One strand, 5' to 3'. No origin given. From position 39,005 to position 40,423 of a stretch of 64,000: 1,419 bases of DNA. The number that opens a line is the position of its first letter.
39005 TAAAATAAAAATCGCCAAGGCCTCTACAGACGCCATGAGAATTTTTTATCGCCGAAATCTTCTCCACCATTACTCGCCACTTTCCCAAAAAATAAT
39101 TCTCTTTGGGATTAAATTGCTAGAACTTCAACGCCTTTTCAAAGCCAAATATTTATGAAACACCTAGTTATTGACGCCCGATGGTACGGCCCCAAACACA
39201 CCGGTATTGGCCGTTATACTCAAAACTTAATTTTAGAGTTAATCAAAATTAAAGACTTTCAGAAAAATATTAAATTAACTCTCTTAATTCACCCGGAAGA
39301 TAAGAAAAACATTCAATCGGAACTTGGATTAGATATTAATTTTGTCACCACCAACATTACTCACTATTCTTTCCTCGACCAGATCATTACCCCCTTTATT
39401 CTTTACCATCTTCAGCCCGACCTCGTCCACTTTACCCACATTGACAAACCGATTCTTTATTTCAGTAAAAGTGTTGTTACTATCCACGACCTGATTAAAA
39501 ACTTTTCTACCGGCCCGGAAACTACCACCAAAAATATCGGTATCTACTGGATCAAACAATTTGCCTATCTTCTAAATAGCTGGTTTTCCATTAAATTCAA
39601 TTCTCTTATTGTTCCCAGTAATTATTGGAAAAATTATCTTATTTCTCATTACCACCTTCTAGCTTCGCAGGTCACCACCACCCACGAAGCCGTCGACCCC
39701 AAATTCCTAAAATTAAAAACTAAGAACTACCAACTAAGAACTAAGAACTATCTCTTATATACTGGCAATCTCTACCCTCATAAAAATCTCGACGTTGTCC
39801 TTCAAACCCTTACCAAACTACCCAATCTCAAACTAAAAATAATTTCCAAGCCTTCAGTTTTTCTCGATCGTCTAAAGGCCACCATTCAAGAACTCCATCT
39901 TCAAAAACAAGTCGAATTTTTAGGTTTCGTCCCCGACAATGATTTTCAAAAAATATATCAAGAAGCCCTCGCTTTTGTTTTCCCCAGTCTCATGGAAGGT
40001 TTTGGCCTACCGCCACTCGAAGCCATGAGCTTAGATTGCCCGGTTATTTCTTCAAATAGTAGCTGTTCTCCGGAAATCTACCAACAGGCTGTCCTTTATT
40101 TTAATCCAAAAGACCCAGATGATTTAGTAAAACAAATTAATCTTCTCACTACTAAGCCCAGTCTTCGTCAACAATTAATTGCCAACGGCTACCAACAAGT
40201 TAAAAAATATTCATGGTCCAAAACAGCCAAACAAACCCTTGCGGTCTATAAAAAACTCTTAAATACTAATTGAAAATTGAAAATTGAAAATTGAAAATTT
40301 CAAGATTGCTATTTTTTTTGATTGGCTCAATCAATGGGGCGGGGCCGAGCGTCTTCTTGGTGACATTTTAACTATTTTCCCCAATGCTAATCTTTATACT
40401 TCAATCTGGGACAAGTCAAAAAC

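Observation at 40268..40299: GT4 gene whose only plausible start is a TTG inside a heptamer repeat that also contains the upstream gene's stop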

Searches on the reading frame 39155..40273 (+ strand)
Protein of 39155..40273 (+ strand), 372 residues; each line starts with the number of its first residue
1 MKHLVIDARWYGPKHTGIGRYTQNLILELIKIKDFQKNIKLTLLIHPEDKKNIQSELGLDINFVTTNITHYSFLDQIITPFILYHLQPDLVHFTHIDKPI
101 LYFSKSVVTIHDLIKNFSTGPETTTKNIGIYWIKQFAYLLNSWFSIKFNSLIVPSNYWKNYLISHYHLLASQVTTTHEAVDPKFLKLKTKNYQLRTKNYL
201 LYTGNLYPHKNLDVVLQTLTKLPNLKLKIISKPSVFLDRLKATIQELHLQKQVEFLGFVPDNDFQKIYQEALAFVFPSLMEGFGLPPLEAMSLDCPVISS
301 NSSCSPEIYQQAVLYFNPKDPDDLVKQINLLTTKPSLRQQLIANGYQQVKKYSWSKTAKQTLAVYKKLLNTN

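Call 6: search_protein_families(library=pfam, proteins=[window:39155-40273:+])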
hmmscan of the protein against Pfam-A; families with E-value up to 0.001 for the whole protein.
window:39155-40273:+ (372 aa): 5 families
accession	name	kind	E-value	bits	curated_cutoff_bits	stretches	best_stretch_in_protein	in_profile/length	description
PF00534.26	Glycos_transf_1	-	7.6e-34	117.2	26.4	1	195-347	13-171/172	Glycosyl transferases group 1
PF13692.12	Glyco_trans_1_4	-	8.3e-24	84.9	27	1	198-331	2-139/142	Glycosyl transferases group 1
PF13524.12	Glyco_trans_1_2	-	6.2e-10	39.6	25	1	216-362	6-143/144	Glycosyl transferase-like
PF20706.3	GT4-conflict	-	8.3e-06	25.5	26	1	225-303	233-314/385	Family 4 Glycosyltransferase in conflict systems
PF13439.12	Glyco_transf_4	-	2.1e-05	25.1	28.5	1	81-183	66-169/170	Glycosyltransferase Family 4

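Call 11: find_encoding_contigs(protein=window:39155-40273:+, flank=3000, max_places=10)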
Protein window:39155-40273:+ (372 aa): 3 contigs read that carry it; 3 places shown.
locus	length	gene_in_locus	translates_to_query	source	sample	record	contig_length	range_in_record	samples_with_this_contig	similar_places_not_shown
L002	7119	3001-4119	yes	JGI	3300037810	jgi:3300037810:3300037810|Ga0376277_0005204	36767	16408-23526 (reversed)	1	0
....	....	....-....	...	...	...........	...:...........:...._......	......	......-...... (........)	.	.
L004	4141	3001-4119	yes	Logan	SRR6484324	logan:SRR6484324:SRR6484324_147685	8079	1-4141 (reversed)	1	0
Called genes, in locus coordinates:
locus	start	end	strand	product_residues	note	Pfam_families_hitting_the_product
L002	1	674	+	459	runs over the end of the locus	-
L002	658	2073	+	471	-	PF13231:PMT_2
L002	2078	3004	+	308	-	PF00535:Glycos_transf_2, PF13641:Glyco_tranf_2_3, PF13632:Glyco_trans_2_3 (faint)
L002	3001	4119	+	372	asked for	PF20706:GT4-conflict (weak), PF00534:Glycos_transf_1, PF13692:Glyco_trans_1_4, PF13524:Glyco_trans_1_2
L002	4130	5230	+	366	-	PF13439:Glyco_transf_4 (faint), PF20706:GT4-conflict (faint), PF00534:Glycos_transf_1, PF13692:Glyco_trans_1_4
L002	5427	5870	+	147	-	PF02397:Bac_transf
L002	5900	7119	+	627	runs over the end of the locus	PF13196:DUF4012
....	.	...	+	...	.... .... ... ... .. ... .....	-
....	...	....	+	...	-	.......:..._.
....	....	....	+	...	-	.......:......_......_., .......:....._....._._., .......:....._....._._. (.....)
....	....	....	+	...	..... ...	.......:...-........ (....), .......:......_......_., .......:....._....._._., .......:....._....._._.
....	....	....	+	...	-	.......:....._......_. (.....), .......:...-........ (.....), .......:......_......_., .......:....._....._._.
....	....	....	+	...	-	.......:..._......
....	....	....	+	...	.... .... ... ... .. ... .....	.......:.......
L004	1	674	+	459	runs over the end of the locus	-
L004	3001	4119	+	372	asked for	PF20706:GT4-conflict (weak), PF00534:Glycos_transf_1, PF13692:Glyco_trans_1_4, PF13524:Glyco_trans_1_2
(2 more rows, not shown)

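Call 43: find_homologous_proteins(query=window:39155-40270:+, max_evalue=1e-60)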
Query window:39155-40270:+ (372 aa): 1151 proteins with E <= 1e-60 among 8000 candidates; the best 120 are listed.
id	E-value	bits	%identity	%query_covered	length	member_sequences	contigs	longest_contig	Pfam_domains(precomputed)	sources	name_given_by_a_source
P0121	2.3e-246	835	100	100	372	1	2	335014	PF00534.27,PF13524.13,PF20706.4,PF13692.13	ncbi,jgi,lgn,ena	ncbi:MAG: glycosyltransferase family 1 protein [Candidatus Shapirobacteria bacterium]|jgi:glycosyltr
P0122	2.0e-196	670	80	100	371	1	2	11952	PF00534.27,PF13524.13,PF20706.4,PF13692.13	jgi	jgi:glycosyltransferase involved in cell wall biosynthesis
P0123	5.8e-182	623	73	99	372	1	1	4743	PF00534.27,PF13524.13,PF13439.13,PF20706.4,PF13692.13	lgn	-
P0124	3.8e-162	558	66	100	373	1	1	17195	PF00534.27,PF13524.13,PF13439.13,PF20706.4,PF13692.13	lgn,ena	-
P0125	1.5e-141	490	61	98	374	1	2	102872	PF00534.27,PF13524.13,PF13439.13,PF20706.4,PF13692.13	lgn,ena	-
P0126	2.1e-140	486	61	99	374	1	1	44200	PF00534.27,PF13524.13,PF13439.13,PF20706.4,PF13692.13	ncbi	-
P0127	6.1e-137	475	58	98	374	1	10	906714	PF00534.27,PF13524.13,PF13439.13,PF20706.4,PF13692.13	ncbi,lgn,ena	-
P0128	1.3e-136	474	58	98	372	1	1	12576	PF00534.27,PF13524.13,PF13439.13,PF20706.4,PF13692.13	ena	-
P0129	9.3e-136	471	59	99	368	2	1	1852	PF00534.27,PF13524.13,PF13439.13,PF20706.4,PF13692.13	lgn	-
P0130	2.3e-135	470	58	100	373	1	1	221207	PF00534.27,PF13524.13,PF13439.13,PF20706.4,PF13692.13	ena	-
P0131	2.3e-135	470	58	98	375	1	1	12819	PF00534.27,PF13524.13,PF13439.13,PF20706.4,PF13692.13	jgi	jgi:glycosyltransferase involved in cell wall biosynthesis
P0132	4.4e-135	469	59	98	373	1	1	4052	PF00534.27,PF13524.13,PF13439.13,PF20706.4,PF13692.13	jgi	jgi:glycosyltransferase involved in cell wall biosynthesis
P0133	7.0e-135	468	57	100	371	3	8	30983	PF00534.27,PF13524.13,PF13439.13,PF20706.4,PF13692.13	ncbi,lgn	-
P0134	9.9e-135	467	58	99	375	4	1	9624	PF00534.27,PF13524.13,PF13439.13,PF20706.4,PF13692.13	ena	-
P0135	2.6e-134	466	59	98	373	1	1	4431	PF00534.27,PF13524.13,PF13439.13,PF20706.4,PF13692.13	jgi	jgi:glycosyltransferase involved in cell wall biosynthesis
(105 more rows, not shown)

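Call 44: find_encoding_contigs(protein=P0123, flank=2500, max_places=6)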
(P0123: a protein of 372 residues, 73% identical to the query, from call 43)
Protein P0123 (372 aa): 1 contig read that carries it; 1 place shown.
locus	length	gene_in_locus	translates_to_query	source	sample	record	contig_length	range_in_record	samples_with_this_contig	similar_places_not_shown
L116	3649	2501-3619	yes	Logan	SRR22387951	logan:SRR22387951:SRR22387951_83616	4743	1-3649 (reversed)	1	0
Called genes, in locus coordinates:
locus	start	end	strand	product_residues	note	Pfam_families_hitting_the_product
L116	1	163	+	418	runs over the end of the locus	?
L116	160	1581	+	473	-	PF13231:PMT_2 (weak)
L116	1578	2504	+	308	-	PF00535:Glycos_transf_2, PF13641:Glyco_tranf_2_3, PF13632:Glyco_trans_2_3 (faint)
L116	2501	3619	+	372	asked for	PF13439:Glyco_transf_4 (weak), PF20706:GT4-conflict (weak), PF00534:Glycos_transf_1, PF13692:Glyco_trans_1_4, PF13524:Glyco_trans_1_2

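Call 45: find_encoding_contigs(protein=P0124, flank=2500, max_places=6)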
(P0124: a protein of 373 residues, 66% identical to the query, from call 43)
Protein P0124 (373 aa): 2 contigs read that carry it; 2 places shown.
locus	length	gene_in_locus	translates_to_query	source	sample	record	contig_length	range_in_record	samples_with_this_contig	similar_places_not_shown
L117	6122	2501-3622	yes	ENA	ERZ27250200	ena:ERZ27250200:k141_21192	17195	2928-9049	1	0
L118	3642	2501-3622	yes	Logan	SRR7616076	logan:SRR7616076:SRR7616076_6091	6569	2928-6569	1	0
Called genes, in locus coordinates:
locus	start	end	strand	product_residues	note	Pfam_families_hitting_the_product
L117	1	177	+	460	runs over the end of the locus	-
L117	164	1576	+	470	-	PF02366:PMT (weak), PF13231:PMT_2 (weak)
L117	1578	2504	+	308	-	PF00535:Glycos_transf_2, PF13641:Glyco_tranf_2_3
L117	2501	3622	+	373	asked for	PF13439:Glyco_transf_4 (weak), PF20706:GT4-conflict, PF00534:Glycos_transf_1, PF13692:Glyco_trans_1_4, PF13524:Glyco_trans_1_2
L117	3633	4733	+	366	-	PF20706:GT4-conflict (weak), PF00534:Glycos_transf_1, PF13692:Glyco_trans_1_4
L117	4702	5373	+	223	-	PF02397:Bac_transf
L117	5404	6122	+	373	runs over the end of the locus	PF13196:DUF4012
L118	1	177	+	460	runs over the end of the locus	-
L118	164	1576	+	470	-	PF02366:PMT (weak), PF13231:PMT_2 (weak)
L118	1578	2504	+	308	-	PF00535:Glycos_transf_2, PF13641:Glyco_tranf_2_3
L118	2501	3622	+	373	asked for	PF13439:Glyco_transf_4 (weak), PF20706:GT4-conflict, PF00534:Glycos_transf_1, PF13692:Glyco_trans_1_4, PF13524:Glyco_trans_1_2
